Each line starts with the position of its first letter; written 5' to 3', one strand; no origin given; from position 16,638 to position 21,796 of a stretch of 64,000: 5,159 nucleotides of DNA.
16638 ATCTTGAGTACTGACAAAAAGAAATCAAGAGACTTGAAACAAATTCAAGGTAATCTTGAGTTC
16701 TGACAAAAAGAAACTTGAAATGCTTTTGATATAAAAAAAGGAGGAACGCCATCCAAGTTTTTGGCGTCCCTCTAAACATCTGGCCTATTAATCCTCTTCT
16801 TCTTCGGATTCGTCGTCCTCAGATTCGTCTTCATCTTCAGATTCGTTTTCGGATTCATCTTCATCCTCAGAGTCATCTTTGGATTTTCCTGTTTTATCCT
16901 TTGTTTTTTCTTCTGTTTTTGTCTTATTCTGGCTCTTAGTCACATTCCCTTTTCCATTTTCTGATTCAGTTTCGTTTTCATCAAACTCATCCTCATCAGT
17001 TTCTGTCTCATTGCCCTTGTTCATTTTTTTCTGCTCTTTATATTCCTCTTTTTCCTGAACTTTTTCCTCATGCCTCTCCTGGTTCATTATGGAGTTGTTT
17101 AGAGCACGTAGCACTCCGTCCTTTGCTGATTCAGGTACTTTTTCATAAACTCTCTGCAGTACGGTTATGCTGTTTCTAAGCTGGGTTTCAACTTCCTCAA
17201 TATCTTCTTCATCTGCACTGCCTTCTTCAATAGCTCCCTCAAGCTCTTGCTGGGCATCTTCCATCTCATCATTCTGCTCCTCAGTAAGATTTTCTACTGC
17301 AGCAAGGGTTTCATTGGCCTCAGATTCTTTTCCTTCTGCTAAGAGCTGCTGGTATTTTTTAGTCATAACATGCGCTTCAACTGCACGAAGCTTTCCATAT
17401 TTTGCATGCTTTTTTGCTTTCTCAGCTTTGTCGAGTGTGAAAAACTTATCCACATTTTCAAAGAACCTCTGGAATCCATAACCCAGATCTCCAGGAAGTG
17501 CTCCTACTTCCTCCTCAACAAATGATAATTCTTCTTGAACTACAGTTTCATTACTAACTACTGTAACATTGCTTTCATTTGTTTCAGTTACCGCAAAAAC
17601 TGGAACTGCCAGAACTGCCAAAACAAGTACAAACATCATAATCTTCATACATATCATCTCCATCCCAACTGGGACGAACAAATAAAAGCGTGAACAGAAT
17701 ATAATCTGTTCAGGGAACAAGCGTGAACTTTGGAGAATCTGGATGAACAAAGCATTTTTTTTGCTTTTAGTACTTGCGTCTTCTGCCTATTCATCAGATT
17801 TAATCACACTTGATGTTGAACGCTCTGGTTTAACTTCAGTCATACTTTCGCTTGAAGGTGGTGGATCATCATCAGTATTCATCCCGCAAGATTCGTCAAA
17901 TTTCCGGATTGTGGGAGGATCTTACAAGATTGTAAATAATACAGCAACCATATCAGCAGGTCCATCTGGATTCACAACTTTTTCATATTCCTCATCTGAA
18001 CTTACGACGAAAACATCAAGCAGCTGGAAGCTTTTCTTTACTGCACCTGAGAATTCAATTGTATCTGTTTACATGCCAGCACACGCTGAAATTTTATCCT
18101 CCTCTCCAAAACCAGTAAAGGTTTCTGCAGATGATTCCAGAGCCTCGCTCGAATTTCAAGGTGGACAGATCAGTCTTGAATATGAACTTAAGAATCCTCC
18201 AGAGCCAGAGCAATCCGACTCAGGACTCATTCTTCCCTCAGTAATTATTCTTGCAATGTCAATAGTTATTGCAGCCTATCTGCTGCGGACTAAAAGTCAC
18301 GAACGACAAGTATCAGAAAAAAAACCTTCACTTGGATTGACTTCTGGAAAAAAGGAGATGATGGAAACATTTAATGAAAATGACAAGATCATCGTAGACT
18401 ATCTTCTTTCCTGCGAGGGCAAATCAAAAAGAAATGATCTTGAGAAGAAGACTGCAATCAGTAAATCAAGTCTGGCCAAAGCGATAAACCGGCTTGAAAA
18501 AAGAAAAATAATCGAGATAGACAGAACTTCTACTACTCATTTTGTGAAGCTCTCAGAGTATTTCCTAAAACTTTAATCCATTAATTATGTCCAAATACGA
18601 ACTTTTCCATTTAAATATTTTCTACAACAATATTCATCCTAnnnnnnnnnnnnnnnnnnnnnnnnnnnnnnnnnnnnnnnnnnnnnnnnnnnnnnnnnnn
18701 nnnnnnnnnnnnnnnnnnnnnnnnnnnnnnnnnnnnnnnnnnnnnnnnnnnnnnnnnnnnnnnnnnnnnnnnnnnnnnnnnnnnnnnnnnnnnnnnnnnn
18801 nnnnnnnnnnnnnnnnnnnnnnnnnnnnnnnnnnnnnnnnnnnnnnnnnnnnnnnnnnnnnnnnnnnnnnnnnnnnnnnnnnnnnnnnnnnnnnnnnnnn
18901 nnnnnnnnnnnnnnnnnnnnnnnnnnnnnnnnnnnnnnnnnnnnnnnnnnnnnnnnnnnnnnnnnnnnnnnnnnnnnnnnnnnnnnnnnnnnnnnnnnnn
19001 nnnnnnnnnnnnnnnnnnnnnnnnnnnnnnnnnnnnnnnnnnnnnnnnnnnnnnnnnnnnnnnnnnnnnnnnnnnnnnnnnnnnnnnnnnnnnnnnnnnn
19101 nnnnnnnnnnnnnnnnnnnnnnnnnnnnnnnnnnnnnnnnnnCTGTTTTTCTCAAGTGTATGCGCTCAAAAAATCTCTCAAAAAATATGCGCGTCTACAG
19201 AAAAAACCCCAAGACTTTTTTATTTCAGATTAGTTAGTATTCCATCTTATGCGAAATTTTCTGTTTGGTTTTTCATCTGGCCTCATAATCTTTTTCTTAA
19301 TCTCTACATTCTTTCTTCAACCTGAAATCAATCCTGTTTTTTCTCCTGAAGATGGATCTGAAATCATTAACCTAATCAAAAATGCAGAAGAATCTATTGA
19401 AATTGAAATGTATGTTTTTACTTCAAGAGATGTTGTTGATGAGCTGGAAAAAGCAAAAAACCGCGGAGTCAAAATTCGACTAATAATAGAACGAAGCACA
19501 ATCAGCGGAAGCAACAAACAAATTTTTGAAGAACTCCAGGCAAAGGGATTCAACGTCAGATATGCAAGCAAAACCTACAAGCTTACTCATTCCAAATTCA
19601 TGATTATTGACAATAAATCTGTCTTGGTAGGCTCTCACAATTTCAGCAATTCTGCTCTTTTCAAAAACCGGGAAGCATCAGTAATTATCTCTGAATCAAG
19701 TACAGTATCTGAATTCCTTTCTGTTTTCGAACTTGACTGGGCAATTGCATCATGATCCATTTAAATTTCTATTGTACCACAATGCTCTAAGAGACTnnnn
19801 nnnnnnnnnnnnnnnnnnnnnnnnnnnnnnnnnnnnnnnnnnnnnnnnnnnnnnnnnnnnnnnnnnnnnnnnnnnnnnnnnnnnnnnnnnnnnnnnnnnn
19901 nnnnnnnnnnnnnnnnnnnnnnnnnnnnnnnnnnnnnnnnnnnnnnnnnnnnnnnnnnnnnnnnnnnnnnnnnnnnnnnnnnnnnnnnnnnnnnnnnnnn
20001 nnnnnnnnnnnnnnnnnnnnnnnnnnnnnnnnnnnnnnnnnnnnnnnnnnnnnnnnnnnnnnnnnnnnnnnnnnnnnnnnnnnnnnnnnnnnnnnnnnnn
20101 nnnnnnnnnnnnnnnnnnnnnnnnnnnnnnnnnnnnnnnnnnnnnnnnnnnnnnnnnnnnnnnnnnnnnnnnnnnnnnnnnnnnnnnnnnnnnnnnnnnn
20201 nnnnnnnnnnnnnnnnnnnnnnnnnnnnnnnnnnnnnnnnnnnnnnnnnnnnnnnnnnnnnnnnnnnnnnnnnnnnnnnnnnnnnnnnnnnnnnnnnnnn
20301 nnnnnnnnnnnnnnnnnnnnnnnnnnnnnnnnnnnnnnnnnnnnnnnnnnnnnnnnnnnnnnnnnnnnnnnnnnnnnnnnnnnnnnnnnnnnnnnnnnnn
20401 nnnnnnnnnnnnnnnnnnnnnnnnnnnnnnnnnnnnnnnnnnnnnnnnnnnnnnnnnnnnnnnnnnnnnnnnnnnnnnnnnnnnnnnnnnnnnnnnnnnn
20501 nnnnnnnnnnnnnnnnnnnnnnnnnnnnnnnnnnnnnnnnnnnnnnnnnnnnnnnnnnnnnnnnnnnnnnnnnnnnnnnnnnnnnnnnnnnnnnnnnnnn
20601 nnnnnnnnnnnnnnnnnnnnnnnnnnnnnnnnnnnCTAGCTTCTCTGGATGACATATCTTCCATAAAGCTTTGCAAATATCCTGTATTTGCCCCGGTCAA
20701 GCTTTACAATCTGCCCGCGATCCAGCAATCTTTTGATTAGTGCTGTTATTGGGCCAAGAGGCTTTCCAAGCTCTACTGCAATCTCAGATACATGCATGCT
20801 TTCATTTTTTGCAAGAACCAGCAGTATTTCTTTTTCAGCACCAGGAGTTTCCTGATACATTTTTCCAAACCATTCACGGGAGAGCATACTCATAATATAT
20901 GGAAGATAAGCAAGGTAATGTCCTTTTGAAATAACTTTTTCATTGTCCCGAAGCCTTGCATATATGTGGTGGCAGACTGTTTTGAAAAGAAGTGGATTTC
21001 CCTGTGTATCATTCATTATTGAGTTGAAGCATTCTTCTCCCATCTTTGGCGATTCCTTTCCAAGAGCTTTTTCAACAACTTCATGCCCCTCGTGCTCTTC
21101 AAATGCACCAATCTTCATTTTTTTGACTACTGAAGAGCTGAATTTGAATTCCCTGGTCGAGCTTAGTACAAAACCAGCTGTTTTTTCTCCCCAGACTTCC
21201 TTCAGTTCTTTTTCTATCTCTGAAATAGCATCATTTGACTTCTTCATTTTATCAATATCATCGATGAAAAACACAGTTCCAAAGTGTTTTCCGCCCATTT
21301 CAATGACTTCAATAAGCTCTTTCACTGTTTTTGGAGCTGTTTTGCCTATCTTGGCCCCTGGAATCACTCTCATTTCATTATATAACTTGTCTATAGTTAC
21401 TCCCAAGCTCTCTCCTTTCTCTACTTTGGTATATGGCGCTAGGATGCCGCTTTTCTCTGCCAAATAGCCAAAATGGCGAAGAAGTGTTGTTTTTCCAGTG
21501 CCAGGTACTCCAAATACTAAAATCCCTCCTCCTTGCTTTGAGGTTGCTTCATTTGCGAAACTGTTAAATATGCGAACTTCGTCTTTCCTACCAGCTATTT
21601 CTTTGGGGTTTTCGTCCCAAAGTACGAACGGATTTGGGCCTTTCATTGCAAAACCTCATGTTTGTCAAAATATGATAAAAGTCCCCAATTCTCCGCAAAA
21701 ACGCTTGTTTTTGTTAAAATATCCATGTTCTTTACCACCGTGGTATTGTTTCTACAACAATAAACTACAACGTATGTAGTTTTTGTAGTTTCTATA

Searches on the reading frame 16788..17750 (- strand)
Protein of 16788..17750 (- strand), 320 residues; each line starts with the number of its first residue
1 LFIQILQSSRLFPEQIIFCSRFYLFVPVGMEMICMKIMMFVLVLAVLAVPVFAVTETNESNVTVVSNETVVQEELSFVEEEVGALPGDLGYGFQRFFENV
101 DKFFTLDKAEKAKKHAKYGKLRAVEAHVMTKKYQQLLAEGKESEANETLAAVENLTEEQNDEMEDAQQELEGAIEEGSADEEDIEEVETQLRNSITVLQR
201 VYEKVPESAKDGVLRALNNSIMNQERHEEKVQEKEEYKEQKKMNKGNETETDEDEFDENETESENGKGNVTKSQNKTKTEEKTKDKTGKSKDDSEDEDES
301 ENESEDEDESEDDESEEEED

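Call 6: search_protein_families(library=pfam, proteins=[window:16788-17750:-], max_evalue=0.01)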
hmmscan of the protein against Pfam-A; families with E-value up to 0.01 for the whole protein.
window:16788-17750:- (320 aa): 1 family
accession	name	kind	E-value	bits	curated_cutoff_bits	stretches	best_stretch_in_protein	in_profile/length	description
PF18915.5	DUF5667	-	8.5e-09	36.2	27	1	83-206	1-97/99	Domain of unknown function (DUF5667)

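Call 7: search_protein_families(library=phrogs, proteins=[window:16788-17750:-], max_evalue=0.01)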
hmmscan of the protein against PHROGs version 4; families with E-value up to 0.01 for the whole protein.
window:16788-17750:- (320 aa): 0 families

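Call 8: search_protein_families(library=ncbifam, proteins=[window:16788-17750:-], max_evalue=0.01)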
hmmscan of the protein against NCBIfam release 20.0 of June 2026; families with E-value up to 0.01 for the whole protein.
window:16788-17750:- (320 aa): 0 families

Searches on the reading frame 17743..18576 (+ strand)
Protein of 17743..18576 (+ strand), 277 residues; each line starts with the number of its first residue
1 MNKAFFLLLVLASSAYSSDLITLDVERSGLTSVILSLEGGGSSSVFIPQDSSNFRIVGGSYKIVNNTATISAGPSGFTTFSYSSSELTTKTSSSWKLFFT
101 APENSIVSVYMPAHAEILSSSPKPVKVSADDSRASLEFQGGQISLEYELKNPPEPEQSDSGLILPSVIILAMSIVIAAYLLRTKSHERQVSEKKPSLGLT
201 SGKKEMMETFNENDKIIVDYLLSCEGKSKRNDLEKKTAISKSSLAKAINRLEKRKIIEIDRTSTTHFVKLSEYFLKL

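Call 6: search_protein_families(library=pfam, proteins=[window:17743-18576:+], max_evalue=0.01)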
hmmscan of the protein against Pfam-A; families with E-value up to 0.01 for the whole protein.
window:17743-18576:+ (277 aa): 3 families
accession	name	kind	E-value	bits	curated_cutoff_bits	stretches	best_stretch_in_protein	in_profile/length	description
PF12802.13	MarR_2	-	0.0021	18.6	27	1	231-259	24-52/61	MarR family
PF02002.24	TFIIE_alpha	-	0.0022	18.3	22.9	1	207-262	7-62/105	TFIIE alpha subunit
PF14394.12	DUF4423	-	0.0079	16.4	30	0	222-263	30-73/165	Domain of unknown function (DUF4423)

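Call 7: search_protein_families(library=phrogs, proteins=[window:17743-18576:+], max_evalue=0.01)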
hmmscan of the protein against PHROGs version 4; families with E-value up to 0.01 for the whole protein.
window:17743-18576:+ (277 aa): 0 families

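Call 8: search_protein_families(library=ncbifam, proteins=[window:17743-18576:+], max_evalue=0.01)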
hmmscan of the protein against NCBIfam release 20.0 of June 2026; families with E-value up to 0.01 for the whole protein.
window:17743-18576:+ (277 aa): 1 family
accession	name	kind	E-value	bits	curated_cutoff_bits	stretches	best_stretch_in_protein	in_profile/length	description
NF053606.1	Sta1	subfamily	0.0011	19.1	80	1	210-264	18-71/100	Sta1 family transcriptional regulator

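Call 74: search_protein_families(library=padloc, proteins=[window:17743-18576:+], max_evalue=0.01)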
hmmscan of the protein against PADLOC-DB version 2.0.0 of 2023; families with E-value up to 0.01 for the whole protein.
window:17743-18576:+ (277 aa): 5 families
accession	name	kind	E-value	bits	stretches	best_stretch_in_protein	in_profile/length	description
PDLC01870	CARF3--CARF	-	4.9e-05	21.2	1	168-272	101-196/228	-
PDLC01879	CARF3--CARF_TM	-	7.9e-05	20.4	1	169-272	115-211/222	-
PDLC01852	CARF3--CARF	-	0.00041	18.3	1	204-271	135-201/208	-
PDLC01860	CARF3--CARF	-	0.0049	15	1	231-270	161-200/210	-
PDLC04515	PDC-M21A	-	0.0061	14.3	1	222-266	48-91/205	-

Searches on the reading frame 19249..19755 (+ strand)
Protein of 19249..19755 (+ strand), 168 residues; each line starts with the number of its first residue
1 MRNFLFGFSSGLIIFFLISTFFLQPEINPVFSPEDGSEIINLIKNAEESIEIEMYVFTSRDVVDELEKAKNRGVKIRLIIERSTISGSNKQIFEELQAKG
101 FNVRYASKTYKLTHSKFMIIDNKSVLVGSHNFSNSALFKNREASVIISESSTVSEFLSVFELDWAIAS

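Call 6: search_protein_families(library=pfam, proteins=[window:19249-19755:+], max_evalue=0.01)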
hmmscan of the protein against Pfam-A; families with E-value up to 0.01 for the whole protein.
window:19249-19755:+ (168 aa): 9 families
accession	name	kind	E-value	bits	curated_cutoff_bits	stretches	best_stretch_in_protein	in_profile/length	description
PF13091.12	PLDc_2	-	1.9e-30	105.8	27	1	39-164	1-132/132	PLD-like domain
PF07894.18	SACK1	-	8.4e-08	32.5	21.4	1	41-140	132-246/274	Scaffolding anchor of CK1 domain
PF11495.14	Regulator_TrmB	-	1.6e-06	28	22.2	1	38-162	14-126/233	Archaeal transcriptional regulator TrmB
PF00614.28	PLDc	-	0.00011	22.5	21.9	1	114-134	6-26/28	Phospholipase D Active site motif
PF17941.7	PP_kinase_C_1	-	0.00011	22.3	25.7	1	48-124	37-115/167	Polyphosphate kinase C-terminal domain 1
PF24217.1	DUF7436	-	0.00031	21.1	34.2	1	60-167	49-150/153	Family of unknown function (DUF7436)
PF09565.16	RE_NgoFVII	-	0.0021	17.8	23.8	1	59-156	27-144/162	NgoFVII restriction endonuclease N-terminal PLD domain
PF13090.12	PP_kinase_C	-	0.0026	17.7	25.8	1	41-100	22-82/172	Polyphosphate kinase C-terminal domain 2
PF08503.15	DapH_N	-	0.0085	16.7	27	0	36-61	3-28/86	Tetrahydrodipicolinate succinyltransferase N-terminal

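Call 74: search_protein_families(library=padloc, proteins=[window:19249-19755:+], max_evalue=0.01)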
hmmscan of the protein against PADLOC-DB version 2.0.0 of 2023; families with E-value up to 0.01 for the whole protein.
window:19249-19755:+ (168 aa): 29 families (the best 25 are shown)
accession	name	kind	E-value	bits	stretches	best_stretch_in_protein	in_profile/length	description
PDLC02614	DrmC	-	9.5e-23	78.7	1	37-153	24-141/153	DrmC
PDLC02607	DrmC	-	1.1e-14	52.4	1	38-160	114-250/265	DrmC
PDLC02585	DrmC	-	8.8e-13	46.4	1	39-152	110-233/253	DrmC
PDLC02606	DrmC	-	8.8e-12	43.1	1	38-149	38-159/182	DrmC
PDLC02597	DrmC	-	1.3e-11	42.9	1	40-157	102-228/242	DrmC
PDLC02588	DrmC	-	1.6e-11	42.4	1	39-151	109-231/256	DrmC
PDLC03922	MkoB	-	1.9e-11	42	1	39-159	316-441/610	-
PDLC02609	DrmC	-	1.9e-10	39.1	1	37-151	99-220/241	DrmC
PDLC02612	DrmC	-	2.4e-10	38.4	1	39-153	97-213/235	DrmC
PDLC03924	MkoC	-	5.1e-09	32.8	1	43-153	1001-1122/1136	-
PDLC02591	DrmC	-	5.6e-09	33.6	1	41-151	119-238/260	DrmC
PDLC02587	DrmC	-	2e-07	28.3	1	108-161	200-253/267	DrmC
PDLC02589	DrmC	-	2.9e-07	27.9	1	41-104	117-180/264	DrmC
PDLC02616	DrmC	-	3.6e-07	28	1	39-155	86-207/224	DrmC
PDLC02602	DrmC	-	1.5e-06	25.4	1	39-150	111-235/381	DrmC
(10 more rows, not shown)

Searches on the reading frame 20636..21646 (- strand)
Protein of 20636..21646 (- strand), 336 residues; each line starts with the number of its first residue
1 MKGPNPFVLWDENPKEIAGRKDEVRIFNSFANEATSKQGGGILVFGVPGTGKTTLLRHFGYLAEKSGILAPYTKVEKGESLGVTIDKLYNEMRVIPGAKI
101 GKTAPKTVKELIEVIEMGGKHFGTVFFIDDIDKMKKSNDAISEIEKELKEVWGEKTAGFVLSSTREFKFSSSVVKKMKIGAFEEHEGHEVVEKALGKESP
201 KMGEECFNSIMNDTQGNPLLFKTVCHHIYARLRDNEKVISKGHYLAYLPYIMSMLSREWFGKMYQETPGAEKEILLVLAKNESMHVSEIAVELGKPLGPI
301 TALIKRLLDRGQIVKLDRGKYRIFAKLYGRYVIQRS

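Call 6: search_protein_families(library=pfam, proteins=[window:20636-21646:-], max_evalue=0.01)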
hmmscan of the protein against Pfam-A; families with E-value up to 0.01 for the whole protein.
window:20636-21646:- (336 aa): 12 families
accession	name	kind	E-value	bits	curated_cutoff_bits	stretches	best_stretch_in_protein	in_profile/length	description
PF13191.12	AAA_16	-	7.2e-09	36.8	32.6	1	17-91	2-85/167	AAA ATPase domain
PF13401.12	AAA_22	-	1.3e-07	32.5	27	1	38-167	4-126/130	AAA domain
PF00004.35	AAA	-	1.8e-07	32.1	21.2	1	42-168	1-113/131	ATPase family associated with various cellular activities (AAA)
PF13412.12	HTH_24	-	1.1e-06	28.5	21.9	1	272-313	6-47/48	Winged helix-turn-helix DNA-binding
PF01637.24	ATPase_2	-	0.00013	22.3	33.2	1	41-142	22-130/225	ATPase domain predominantly from Archaea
PF25199.1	nSTAND_NTPase5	-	0.00032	21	34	0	23-64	25-66/145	Novel STAND NTPase 5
PF01978.25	TrmB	-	0.0017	18.6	25.6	1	271-324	10-62/68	Sugar-specific transcriptional regulator TrmB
PF00931.28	NB-ARC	-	0.0027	17.4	23.5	0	41-226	20-203/248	NB-ARC domain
PF05729.18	NACHT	-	0.0031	17.8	26.7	0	42-64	3-25/167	NACHT domain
PF12802.13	MarR_2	-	0.004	17.7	27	0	269-315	5-52/61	MarR family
PF13338.12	AbiEi_4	-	0.0052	17.3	25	1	301-323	28-48/49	Transcriptional regulator, AbiEi antitoxin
PF20720.3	nSTAND3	-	0.0091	16.1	27.2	0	40-172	18-118/155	Novel STAND NTPase 3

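Call 7: search_protein_families(library=phrogs, proteins=[window:20636-21646:-], max_evalue=0.01)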
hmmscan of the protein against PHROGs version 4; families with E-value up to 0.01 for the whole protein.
window:20636-21646:- (336 aa): 7 families
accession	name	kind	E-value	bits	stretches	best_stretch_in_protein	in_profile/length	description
phrog_296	-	integration and excision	4.1e-06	26.8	1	31-162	310-422/626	DNA transposition protein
phrog_6841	-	unknown function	0.0024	17.8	0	174-238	225-289/470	-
phrog_168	-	DNA, RNA and nucleotide metabolism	0.0039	17.9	1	22-136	28-114/314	clamp loader of DNA polymerase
phrog_9172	-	unknown function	0.004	17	1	27-57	97-125/509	-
phrog_1123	-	unknown function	0.0051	17.6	0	269-322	31-85/112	-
phrog_7998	-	unknown function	0.0082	16.4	0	16-136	18-132/339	-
phrog_1687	-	transcription regulation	0.0096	16.9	0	254-319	48-116/162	MarR family transcrition regulator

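Call 8: search_protein_families(library=ncbifam, proteins=[window:20636-21646:-], max_evalue=0.01)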
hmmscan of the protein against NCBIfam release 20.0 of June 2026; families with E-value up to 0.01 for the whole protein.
window:20636-21646:- (336 aa): 5 families
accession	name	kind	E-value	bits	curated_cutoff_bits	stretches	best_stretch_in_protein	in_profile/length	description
TIGR02928.1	TIGR02928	subfamily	3e-06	26.3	181.3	1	12-173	12-182/366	orc1/cdc6 family replication initiation protein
TIGR02881.1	spore_V_K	equivalog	0.00019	20.6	422.95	0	36-130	39-113/261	stage V sporulation protein K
TIGR02880.1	cbbX_cfxQ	equivalog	0.00027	20.3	459.25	1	44-136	63-135/284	CbbX protein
TIGR01884.1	cas_HTH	subfamily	0.0058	16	60.2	0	270-322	143-196/202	CRISPR-associated CARF protein Csa3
TIGR03015.1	pepcterm_ATPase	hypoth_equivalog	0.0067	15.9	324.5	0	34-60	38-64/269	XrtA/PEP-CTERM system-associated ATPase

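Call 74: search_protein_families(library=padloc, proteins=[window:20636-21646:-], max_evalue=0.01)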
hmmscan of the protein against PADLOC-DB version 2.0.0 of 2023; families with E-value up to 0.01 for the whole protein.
window:20636-21646:- (336 aa): 8 families
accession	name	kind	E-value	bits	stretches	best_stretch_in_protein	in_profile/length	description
PDLC01434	CasR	-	7.1e-05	20.7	1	270-327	129-185/191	"CAS-I,CAS-II,CAS-III,CAS-IV,CAS-V,CAS-VI; associated_signaling"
PDLC04140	mad8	-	0.0001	19.9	1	33-67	21-57/314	mads_8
PDLC01268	CasR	-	0.00029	18.8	1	255-319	122-172/179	"CAS-I,CAS-II,CAS-III,CAS-IV,CAS-V,CAS-VI; associated_signaling"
PDLC01044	Csa3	-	0.0011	16.9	0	257-325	126-186/194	Type I-A associated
PDLC04894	PDC-S06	-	0.002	14.7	1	23-79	11-68/740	-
PDLC02482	BrxC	-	0.0051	12.5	1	40-156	61-172/1231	BrxC-PglY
PDLC02267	AbiEi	-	0.0058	14.1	0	271-333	6-69/252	AbiEi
PDLC01852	CARF3--CARF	-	0.0097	13.8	0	262-322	136-196/208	-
